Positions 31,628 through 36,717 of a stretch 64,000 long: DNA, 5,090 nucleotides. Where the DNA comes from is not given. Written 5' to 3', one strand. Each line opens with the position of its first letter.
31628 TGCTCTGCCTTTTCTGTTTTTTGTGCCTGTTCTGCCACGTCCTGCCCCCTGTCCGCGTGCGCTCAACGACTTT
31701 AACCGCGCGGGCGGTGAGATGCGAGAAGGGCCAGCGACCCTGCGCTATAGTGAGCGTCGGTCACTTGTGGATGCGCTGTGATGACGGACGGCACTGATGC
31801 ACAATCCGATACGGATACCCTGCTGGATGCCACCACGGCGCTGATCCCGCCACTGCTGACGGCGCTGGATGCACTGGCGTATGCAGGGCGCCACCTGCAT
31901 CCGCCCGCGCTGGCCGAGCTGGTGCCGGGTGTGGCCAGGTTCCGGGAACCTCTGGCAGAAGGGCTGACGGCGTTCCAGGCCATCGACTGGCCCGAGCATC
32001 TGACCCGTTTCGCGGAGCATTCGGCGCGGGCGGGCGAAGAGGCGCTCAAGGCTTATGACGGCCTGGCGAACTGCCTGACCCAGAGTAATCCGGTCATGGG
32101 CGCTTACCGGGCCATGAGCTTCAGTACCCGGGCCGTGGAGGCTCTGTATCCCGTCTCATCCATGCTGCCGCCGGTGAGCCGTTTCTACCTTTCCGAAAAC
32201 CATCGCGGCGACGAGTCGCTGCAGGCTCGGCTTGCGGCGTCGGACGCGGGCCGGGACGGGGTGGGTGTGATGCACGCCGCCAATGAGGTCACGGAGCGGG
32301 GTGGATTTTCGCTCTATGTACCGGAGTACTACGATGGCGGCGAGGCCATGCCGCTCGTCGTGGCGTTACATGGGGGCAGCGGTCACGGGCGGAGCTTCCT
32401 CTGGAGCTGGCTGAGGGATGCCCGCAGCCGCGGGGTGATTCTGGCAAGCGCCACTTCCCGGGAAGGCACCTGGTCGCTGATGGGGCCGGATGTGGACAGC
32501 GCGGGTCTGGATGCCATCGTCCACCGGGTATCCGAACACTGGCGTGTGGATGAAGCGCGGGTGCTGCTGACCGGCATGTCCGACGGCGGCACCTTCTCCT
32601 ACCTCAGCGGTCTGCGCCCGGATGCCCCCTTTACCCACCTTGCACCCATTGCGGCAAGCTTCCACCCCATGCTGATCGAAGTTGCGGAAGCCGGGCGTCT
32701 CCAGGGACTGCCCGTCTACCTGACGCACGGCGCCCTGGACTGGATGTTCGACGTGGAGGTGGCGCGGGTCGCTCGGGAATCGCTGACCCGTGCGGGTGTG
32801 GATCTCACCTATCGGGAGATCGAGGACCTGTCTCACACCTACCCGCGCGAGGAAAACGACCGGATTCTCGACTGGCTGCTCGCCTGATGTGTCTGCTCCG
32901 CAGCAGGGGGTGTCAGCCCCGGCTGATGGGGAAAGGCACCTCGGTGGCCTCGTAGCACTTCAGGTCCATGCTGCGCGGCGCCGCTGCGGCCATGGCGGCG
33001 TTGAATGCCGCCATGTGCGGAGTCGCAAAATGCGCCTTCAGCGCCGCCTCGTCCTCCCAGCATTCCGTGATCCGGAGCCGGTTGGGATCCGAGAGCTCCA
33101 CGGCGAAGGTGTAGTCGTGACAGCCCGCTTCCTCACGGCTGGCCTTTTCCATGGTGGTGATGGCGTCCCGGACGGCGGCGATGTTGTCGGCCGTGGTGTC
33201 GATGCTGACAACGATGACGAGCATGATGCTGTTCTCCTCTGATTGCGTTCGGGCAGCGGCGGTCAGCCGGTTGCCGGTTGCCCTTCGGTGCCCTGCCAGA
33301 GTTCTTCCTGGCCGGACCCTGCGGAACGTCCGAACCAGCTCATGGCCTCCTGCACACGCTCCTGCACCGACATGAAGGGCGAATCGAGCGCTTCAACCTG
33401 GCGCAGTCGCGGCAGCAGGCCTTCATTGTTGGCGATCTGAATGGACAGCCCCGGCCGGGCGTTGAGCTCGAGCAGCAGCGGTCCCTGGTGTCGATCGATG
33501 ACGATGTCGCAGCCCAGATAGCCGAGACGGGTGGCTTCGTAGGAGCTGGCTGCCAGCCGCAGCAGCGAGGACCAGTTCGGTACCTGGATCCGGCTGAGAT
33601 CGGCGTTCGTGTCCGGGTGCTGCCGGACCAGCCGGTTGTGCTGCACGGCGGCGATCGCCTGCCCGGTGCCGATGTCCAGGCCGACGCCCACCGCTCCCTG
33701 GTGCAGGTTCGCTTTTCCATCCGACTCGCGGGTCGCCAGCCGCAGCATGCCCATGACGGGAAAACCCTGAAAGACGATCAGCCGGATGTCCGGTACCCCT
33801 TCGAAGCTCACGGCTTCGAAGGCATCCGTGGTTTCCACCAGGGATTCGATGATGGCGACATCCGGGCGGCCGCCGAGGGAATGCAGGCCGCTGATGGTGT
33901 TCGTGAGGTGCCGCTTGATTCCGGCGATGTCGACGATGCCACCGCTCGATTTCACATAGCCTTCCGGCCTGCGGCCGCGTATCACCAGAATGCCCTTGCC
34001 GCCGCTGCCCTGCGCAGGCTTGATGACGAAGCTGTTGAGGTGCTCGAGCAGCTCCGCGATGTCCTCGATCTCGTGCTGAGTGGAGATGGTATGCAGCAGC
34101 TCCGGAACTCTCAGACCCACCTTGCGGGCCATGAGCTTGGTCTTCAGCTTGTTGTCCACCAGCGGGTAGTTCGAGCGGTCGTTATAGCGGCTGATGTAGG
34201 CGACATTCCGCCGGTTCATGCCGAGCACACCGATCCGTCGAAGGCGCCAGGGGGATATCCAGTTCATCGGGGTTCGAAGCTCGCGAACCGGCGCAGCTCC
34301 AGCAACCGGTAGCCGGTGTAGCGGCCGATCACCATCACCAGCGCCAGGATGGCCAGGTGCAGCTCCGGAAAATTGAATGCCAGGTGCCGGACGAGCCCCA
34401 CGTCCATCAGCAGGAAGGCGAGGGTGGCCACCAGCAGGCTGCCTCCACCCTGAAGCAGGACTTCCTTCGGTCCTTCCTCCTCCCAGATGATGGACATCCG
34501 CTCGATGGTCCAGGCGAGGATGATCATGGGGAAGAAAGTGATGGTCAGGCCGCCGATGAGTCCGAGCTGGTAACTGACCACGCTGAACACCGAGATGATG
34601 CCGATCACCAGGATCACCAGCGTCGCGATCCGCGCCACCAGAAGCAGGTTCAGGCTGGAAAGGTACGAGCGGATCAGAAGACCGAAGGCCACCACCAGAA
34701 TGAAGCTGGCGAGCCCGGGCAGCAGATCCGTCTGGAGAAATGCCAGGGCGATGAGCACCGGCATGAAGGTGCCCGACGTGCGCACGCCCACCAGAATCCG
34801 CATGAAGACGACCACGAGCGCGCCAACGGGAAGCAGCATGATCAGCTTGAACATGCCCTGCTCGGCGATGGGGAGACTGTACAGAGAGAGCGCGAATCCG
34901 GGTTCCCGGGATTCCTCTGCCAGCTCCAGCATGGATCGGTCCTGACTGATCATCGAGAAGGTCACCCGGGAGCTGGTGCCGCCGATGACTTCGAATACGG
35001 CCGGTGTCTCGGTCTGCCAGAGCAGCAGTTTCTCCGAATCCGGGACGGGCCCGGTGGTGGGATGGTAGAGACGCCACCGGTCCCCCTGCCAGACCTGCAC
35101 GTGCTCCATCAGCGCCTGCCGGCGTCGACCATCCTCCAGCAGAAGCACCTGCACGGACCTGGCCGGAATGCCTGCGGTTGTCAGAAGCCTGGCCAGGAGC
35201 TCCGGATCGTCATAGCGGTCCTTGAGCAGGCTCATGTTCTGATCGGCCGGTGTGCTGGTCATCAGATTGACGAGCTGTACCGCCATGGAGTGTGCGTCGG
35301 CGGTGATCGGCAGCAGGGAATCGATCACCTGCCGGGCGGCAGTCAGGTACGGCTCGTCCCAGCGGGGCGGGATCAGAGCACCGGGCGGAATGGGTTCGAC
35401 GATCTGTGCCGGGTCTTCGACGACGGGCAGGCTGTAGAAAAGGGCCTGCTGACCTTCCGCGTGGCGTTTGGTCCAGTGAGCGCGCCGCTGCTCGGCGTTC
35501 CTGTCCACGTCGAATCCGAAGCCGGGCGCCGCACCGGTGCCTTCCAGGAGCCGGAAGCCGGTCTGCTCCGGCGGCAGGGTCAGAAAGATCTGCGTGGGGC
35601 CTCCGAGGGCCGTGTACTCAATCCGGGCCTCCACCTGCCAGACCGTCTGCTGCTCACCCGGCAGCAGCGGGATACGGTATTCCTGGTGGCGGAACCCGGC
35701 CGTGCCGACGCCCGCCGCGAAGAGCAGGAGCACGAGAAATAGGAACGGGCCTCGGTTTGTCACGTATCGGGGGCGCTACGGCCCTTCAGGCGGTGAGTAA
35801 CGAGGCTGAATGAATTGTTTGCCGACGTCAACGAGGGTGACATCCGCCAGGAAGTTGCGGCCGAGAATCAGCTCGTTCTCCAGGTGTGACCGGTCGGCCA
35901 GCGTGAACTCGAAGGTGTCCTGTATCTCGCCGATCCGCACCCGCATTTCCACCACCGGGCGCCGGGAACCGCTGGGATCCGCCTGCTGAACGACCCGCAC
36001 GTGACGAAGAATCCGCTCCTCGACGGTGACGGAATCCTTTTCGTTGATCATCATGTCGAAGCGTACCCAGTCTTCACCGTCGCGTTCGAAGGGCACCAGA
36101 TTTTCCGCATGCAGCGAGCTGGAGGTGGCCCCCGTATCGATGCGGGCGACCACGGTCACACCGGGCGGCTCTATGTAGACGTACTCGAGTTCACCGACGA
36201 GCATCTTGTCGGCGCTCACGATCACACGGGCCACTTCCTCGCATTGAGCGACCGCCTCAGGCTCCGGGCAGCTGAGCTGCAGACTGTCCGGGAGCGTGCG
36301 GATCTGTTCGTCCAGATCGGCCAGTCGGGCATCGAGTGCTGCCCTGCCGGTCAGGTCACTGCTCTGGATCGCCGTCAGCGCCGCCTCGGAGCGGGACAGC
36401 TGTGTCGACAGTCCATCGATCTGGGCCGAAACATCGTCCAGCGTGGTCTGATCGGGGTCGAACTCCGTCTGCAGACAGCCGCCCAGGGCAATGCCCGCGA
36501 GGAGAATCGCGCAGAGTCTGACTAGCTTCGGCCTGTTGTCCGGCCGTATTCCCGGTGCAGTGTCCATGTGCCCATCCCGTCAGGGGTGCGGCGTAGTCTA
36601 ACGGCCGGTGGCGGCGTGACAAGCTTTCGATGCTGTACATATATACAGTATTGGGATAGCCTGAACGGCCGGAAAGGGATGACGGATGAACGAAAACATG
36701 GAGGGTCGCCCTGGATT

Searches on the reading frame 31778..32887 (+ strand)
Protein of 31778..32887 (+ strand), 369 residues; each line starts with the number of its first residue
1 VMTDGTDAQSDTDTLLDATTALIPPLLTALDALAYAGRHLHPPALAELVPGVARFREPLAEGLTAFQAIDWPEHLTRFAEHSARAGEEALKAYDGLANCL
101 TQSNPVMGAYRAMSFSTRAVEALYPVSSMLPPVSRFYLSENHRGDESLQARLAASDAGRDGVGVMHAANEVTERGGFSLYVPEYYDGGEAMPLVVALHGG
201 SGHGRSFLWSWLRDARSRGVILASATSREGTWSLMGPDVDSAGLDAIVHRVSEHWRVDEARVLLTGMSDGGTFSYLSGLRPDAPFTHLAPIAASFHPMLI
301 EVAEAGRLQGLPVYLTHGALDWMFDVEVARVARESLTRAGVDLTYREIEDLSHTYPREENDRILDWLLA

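Call 10: search_protein_families(library=pfam, proteins=[window:31778-32887:+], max_evalue=0.001)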
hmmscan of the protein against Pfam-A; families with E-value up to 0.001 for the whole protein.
window:31778-32887:+ (369 aa): 1 family
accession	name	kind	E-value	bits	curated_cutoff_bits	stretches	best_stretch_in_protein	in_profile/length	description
PF02230.22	Abhydrolase_2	-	0.00042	20.7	23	1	254-363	101-209/217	Phospholipase/Carboxylesterase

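Call 43: search_protein_families(library=pfam, proteins=[window:31778-32887:+], max_evalue=0.01)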
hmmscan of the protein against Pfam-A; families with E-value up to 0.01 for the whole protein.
window:31778-32887:+ (369 aa): 2 families
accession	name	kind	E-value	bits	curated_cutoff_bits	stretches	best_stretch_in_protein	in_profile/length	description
PF02230.22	Abhydrolase_2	-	0.00042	20.7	23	1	254-363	101-209/217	Phospholipase/Carboxylesterase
PF01738.24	DLH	-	0.0061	16.6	21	1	243-360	80-193/217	Dienelactone hydrolase family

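Call 52: search_solved_structures(query=window:31778-32887:+, max_evalue=1)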
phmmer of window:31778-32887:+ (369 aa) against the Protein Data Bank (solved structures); distinct sequences matched with E-value up to 1: 33.
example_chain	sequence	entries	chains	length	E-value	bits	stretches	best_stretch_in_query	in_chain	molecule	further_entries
3wyd_A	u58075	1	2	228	2.2e-18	69.5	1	176-356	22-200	LC-Est1C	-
3doh_A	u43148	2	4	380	7.2e-06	28.4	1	239-349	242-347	esterase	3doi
8jh8_A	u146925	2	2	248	1.7e-05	27.2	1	177-294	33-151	Feruloyl esterase | Feruloyl esterase with ferulic acid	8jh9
8daj_A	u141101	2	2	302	0.00046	22.5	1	177-280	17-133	Esterase, PHB depolymerase family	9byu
3cn7_A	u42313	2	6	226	0.0012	21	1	242-367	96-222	Carboxylesterase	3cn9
1auo_A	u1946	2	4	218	0.0056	18.9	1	252-367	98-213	CARBOXYLESTERASE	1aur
5dwd_A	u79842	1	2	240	0.009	18.2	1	235-358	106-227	Esterase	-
9j07_A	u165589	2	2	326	0.022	17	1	157-299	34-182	feruloyl esterase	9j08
9o7i_D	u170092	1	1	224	0.1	14.8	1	183-232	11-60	2D2 Fab heavy chain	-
7wwh_A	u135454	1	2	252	0.12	14.5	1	227-318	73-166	Alpha/beta hydrolase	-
9o7h_D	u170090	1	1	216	0.13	14.4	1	184-232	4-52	2D2 Fab heavy chain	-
9ocl_H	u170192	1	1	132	0.15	14.2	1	188-233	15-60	10D2 Heavy Chain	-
4v4b_BE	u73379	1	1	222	0.18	13.9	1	309-356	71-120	60S ribosomal protein L5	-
4v7h_BE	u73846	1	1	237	0.21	13.7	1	309-356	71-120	60S ribosomal protein L5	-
4v6i_BQ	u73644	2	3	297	0.29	13.2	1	309-356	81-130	60S ribosomal protein rpL5 (L18p) | 60S ribosomal protein L5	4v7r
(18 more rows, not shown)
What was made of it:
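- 31778..32887 (+): Conserved divergent neighbour, probably not an obligatory part. It is an esterase of the PHB-depolymerase / LC-Est1 type with an N-terminal extension of about 175 aa. 3wyd LC-Est1C at 2.2e-18 (call 52).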

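Call 53: search_protein_families(library=ncbifam, proteins=[window:31778-32887:+], max_evalue=0.01)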
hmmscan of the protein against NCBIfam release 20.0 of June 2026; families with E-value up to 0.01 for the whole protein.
window:31778-32887:+ (369 aa): 3 families
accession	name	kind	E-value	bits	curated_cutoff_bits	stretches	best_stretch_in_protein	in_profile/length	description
NF050058.1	e_dPHAscl_type1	hypoth_equivalog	1.7e-13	50.7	150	1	177-279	10-123/276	extracellular catalytic domain type 1 short-chain-length polyhydroxyalkanoate depolymerase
TIGR01840.1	esterase_phb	subfamily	0.0011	18.5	107.85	1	179-292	3-127/213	PHB depolymerase family esterase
NF008525.0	PRK11460.1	equivalog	0.0077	15.5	191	0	312-355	150-193/232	esterase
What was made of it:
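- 31778..32887 (+): NCBIfam NF050058 at 1.7e-13, below its cut-off (call 53).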

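Call 74: search_protein_families(library=padloc, proteins=[window:31778-32887:+], max_evalue=0.001)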
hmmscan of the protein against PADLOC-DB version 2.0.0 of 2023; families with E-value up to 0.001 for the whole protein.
window:31778-32887:+ (369 aa): 0 families

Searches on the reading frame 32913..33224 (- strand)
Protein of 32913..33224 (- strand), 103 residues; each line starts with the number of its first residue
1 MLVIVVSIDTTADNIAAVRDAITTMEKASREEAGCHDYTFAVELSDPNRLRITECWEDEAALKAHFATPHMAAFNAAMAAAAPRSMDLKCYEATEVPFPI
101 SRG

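Call 10: search_protein_families(library=pfam, proteins=[window:32913-33224:-], max_evalue=0.001)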
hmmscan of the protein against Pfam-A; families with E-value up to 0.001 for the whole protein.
window:32913-33224:- (103 aa): 1 family
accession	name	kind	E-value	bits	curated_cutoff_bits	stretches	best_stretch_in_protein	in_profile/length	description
PF03992.22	ABM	-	7.9e-18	64.9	23.1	1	1-76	1-77/78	Antibiotic biosynthesis monooxygenase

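Call 53: search_protein_families(library=ncbifam, proteins=[window:32913-33224:-], max_evalue=0.01)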
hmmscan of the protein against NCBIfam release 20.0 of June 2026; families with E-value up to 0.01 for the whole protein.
window:32913-33224:- (103 aa): 1 family
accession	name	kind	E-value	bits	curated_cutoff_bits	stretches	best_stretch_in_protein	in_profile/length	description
NF007791.0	PRK10486.1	equivalog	0.00088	19.7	135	1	1-74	1-74/96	(4S)-4-hydroxy-5-phosphonooxypentane-2,3-dione isomerase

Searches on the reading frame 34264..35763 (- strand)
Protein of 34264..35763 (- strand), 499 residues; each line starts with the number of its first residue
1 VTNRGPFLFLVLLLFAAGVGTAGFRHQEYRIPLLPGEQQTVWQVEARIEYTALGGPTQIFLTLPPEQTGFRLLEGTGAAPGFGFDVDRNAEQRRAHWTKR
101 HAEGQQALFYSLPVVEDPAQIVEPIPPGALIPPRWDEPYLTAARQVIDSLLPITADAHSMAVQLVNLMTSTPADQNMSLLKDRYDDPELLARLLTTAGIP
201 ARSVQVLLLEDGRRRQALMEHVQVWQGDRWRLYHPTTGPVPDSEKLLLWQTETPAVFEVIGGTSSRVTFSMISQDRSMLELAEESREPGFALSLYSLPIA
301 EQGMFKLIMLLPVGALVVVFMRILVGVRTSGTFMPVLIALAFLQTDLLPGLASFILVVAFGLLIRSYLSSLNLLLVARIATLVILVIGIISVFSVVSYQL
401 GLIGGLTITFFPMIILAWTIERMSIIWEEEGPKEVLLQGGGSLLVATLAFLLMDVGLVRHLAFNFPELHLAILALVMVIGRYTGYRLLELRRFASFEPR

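Call 10: search_protein_families(library=pfam, proteins=[window:34264-35763:-], max_evalue=0.001)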
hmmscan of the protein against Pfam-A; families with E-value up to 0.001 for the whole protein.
window:34264-35763:- (499 aa): 2 families
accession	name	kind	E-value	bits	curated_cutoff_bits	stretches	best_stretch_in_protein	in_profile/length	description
PF14402.11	7TM_transglut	-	3.6e-101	338.3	25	1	256-496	3-247/248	7 transmembrane helices usually fused to an inactive transglutaminase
PF14400.11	Transglut_i_TM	-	3.4e-42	144.6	25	1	24-183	1-160/161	Inactive transglutaminase fused to 7 transmembrane helices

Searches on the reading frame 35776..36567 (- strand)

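Call 10: search_protein_families(library=pfam, proteins=[window:35776-36567:-], max_evalue=0.001)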
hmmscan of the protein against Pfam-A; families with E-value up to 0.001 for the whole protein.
window:35776-36567:- (263 aa): 1 family
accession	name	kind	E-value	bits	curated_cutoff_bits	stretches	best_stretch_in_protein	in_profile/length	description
PF05618.17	Zn_protease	-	3e-33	115.1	27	1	124-256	2-137/138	Putative ATP-dependent zinc protease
